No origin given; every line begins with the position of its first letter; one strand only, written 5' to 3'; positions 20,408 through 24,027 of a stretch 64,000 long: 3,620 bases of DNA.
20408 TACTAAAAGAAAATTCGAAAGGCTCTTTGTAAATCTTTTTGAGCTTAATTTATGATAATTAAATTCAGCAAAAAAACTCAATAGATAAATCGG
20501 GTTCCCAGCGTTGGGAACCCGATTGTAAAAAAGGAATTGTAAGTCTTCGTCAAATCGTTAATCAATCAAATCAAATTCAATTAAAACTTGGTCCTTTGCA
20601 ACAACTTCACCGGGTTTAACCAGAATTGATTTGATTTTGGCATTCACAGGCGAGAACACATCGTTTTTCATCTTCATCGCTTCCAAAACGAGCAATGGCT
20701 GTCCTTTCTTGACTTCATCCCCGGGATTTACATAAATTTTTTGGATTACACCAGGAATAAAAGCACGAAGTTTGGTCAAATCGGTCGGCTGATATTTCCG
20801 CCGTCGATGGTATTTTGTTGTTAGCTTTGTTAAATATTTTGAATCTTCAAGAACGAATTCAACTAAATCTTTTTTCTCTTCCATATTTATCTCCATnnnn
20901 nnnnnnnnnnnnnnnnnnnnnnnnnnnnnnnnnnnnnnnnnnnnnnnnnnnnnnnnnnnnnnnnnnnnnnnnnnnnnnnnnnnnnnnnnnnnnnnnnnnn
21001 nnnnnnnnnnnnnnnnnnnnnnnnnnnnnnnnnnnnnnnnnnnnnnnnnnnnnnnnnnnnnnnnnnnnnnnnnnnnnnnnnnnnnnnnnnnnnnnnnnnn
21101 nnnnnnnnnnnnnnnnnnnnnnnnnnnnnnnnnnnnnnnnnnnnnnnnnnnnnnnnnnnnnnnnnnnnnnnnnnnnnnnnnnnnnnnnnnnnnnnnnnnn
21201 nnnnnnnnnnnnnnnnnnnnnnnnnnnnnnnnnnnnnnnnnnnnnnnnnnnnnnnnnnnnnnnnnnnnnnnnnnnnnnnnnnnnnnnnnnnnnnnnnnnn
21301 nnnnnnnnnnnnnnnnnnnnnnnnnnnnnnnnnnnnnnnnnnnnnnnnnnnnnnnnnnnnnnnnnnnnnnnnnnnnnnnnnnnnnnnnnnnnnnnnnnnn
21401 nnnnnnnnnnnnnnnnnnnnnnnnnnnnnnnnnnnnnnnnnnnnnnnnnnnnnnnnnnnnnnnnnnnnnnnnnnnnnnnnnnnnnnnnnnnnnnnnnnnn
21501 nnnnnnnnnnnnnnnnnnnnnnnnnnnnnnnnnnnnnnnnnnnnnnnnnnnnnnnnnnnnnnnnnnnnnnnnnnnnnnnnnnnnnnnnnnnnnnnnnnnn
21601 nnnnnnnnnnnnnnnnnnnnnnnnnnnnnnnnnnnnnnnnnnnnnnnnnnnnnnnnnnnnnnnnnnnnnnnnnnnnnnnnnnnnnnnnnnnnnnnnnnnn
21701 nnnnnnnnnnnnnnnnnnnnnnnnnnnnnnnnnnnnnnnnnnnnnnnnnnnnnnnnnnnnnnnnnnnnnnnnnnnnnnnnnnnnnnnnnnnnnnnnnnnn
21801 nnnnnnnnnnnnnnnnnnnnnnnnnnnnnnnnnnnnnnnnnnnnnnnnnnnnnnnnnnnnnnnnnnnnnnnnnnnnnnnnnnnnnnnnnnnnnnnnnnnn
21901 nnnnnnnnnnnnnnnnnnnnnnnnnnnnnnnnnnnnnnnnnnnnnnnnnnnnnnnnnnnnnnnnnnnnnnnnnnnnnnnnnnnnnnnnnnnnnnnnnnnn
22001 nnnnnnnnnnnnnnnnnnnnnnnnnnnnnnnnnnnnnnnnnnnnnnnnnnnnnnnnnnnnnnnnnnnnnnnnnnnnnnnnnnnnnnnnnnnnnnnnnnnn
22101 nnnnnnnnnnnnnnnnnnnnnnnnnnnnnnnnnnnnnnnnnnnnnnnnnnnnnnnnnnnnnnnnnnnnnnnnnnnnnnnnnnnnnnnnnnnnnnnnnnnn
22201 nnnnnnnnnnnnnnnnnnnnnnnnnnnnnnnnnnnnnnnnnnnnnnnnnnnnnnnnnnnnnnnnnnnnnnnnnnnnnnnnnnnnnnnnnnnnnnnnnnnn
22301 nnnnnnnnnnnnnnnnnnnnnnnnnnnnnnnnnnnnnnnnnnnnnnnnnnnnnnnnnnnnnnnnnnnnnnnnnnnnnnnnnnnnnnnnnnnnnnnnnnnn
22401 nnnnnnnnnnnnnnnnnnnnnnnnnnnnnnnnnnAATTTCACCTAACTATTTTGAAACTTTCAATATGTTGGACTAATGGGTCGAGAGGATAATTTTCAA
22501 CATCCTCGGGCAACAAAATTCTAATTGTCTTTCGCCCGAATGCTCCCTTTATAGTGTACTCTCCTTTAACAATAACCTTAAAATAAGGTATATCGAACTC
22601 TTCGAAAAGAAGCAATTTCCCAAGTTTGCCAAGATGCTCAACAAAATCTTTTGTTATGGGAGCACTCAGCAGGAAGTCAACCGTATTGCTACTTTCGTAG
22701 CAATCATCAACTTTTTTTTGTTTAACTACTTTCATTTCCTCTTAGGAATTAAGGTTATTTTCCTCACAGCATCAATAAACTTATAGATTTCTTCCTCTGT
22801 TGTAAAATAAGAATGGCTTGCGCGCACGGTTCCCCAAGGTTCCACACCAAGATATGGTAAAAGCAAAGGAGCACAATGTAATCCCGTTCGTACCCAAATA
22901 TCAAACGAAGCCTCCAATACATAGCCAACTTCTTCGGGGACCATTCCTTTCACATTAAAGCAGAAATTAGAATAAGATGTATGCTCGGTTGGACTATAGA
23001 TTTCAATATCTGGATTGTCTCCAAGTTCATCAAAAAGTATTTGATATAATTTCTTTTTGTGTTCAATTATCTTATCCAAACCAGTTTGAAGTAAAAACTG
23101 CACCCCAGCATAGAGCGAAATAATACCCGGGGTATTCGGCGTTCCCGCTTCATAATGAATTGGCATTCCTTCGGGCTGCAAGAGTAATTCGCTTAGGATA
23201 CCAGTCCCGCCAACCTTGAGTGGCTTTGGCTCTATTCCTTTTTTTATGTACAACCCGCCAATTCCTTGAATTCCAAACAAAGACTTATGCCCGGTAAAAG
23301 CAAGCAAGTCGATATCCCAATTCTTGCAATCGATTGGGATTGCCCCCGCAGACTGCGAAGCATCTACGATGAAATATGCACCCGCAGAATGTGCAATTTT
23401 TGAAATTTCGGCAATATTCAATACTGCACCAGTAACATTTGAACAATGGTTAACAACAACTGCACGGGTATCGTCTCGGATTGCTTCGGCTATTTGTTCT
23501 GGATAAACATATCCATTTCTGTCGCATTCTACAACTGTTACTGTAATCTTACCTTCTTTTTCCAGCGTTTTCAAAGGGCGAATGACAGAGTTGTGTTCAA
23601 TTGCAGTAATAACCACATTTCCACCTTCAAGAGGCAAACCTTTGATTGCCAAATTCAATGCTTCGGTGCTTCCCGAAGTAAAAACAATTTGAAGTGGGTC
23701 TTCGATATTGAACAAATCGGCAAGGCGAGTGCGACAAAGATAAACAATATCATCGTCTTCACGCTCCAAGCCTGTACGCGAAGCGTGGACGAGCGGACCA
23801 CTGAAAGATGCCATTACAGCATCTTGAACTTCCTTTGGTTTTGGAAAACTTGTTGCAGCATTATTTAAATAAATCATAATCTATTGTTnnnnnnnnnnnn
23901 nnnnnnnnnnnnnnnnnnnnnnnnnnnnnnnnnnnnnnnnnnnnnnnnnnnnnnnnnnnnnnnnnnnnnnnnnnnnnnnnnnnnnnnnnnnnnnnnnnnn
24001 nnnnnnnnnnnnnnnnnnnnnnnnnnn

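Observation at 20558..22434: Carboxyltransferase + small biotinyl protein, translationally coupled, without biotin carboxylase or Na+ pump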

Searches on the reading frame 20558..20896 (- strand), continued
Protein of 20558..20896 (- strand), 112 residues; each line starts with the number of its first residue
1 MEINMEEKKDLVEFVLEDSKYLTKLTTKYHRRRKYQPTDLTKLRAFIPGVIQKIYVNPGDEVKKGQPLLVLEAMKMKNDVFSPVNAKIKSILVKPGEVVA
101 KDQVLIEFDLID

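Call 71: search_protein_representatives(alignment_id=A1)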
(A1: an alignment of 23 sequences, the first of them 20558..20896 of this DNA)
Query: 23 sequences, 105 profile positions. Proteins with E-value up to 0.001 (for the whole library): 51970; up to 1e-10: 16182; up to 1e-30: 93. The best 150 are listed.
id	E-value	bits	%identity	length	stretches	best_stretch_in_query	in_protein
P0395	9.8e-56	202.3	-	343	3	39-105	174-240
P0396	1.0e-53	195.8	-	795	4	37-104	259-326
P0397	2.6e-51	188.1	-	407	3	26-102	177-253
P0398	9.4e-46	170.2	-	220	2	34-103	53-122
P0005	1.4e-43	163.3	-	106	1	1-105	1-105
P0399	1.7e-38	146.9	-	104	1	3-105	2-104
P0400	1.8e-38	146.9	-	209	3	32-104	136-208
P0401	5.2e-38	145.3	-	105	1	1-105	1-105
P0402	1.4e-37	144.0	-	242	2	36-105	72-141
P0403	1.6e-37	143.8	-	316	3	35-104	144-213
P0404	1.4e-36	140.8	-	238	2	39-105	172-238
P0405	1.5e-36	140.7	-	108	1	4-105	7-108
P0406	5.9e-36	138.7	-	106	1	1-105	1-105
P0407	2.0e-35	137.0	-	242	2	29-105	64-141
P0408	4.0e-35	136.1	-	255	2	32-105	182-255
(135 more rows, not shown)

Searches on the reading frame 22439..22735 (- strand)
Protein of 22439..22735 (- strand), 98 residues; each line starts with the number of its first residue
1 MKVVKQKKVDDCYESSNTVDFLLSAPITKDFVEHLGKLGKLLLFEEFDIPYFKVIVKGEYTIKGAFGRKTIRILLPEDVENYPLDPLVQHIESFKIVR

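Call 5: search_protein_families(library=pfam, proteins=[window:22439-22735:-])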
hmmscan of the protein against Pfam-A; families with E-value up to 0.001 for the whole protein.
window:22439-22735:- (98 aa): 0 families

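Call 6: search_protein_families(library=ncbifam, proteins=[window:22439-22735:-])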
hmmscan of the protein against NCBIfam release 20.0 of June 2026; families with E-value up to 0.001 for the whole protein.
window:22439-22735:- (98 aa): 0 families

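Call 60: search_protein_families(library=pfam, proteins=[window:22439-22735:-], max_evalue=1)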
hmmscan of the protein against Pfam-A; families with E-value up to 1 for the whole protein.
window:22439-22735:- (98 aa): 0 families

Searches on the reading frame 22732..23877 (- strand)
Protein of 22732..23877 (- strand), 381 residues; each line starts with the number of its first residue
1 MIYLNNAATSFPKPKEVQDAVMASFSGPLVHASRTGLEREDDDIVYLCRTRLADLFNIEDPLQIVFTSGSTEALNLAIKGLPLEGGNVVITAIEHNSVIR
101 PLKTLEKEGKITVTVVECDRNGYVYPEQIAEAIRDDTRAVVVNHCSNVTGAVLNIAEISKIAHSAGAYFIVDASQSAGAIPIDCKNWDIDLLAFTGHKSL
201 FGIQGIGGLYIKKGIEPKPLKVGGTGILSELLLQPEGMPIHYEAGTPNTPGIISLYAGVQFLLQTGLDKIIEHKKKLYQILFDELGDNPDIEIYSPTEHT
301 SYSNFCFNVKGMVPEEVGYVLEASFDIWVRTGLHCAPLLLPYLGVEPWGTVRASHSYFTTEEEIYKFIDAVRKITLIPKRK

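Call 5: search_protein_families(library=pfam, proteins=[window:22732-23877:-])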
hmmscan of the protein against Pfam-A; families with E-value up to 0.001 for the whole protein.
window:22732-23877:- (381 aa): 5 families
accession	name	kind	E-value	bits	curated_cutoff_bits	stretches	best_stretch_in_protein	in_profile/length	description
PF00266.25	Aminotran_5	-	2.9e-83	280.3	21.5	1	2-366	1-370/371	Aminotransferase class-V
PF01041.23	DegT_DnrJ_EryC1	-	4.9e-11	42.9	19.8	1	66-183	44-156/360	DegT/DnrJ/EryC1/StrS aminotransferase family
PF01053.26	Cys_Met_Meta_PP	-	3.8e-10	39.3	27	1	64-202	71-202/381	Cys/Met metabolism PLP-dependent enzyme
PF00155.27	Aminotran_1_2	-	8.1e-10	38.9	19.7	1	43-172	42-185/361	Aminotransferase class I and II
PF01212.27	Beta_elim_lyase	-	0.00016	21.5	27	1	42-174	31-170/288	Beta-eliminating lyase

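Call 6: search_protein_families(library=ncbifam, proteins=[window:22732-23877:-])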
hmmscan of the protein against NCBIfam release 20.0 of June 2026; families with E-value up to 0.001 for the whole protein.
window:22732-23877:- (381 aa): 73 families (the best 25 are shown)
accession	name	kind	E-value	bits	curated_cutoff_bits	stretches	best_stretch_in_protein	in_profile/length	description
TIGR01977.1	am_tr_V_EF2568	hypoth_equivalog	8.7e-121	403.5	377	1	2-374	1-376/376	cysteine desulfurase family protein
NF040779.1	Sec_lyase_SclA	exception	3.3e-93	312.6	525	1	2-374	1-376/378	selenocysteine lyase SclA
TIGR01979.1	sufS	subfamily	5.4e-73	246.2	475.1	1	1-375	19-399/403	SufS family cysteine desulfurase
NF041166.1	f2_encap_cargo1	exception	4.9e-54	184.5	800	1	1-374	246-623/623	family 2A encapsulin nanocompartment cargo protein cysteine desulfurase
NF006791.0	PRK09295.1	equivalog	9.4e-50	169.8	661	1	2-375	25-402/406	cysteine desulfurase SufS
TIGR03402.1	FeS_nifS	equivalog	2.3e-46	158.3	530.75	1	2-374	1-369/379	cysteine desulfurase NifS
NF008126.0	PRK10874.1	equivalog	6e-46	157.4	607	1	2-373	21-394/401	cysteine desulfurase CsdA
TIGR03392.1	FeS_syn_CsdA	equivalog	1e-45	156.6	493.6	1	2-373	18-391/398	cysteine desulfurase CsdA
TIGR03235.1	DNA_S_dndA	equivalog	3e-41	141.9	480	1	3-322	1-313/353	cysteine desulfurase DndA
TIGR01976.1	am_tr_V_VC1184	hypoth_equivalog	4.4e-41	141.5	352.35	1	2-371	20-401/401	cysteine desulfurase-like protein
NF010611.0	PRK14012.1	equivalog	4.4e-40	137.9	548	1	2-372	7-376/406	IscS subfamily cysteine desulfurase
TIGR02006.1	IscS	equivalog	1.4e-39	136.2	643.2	1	2-371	5-371/402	IscS subfamily cysteine desulfurase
TIGR03403.1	nifS_epsilon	equivalog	4.4e-35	121.2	587.7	1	2-373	1-371/382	NifS family cysteine desulfurase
NF002806.0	PRK02948.1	subfamily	9.4e-34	117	304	1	1-288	1-276/381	IscS subfamily cysteine desulfurase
TIGR03301.1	PhnW-AepZ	equivalog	2.8e-16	59.9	360.8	1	43-212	31-201/355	2-aminoethylphosphonate aminotransferase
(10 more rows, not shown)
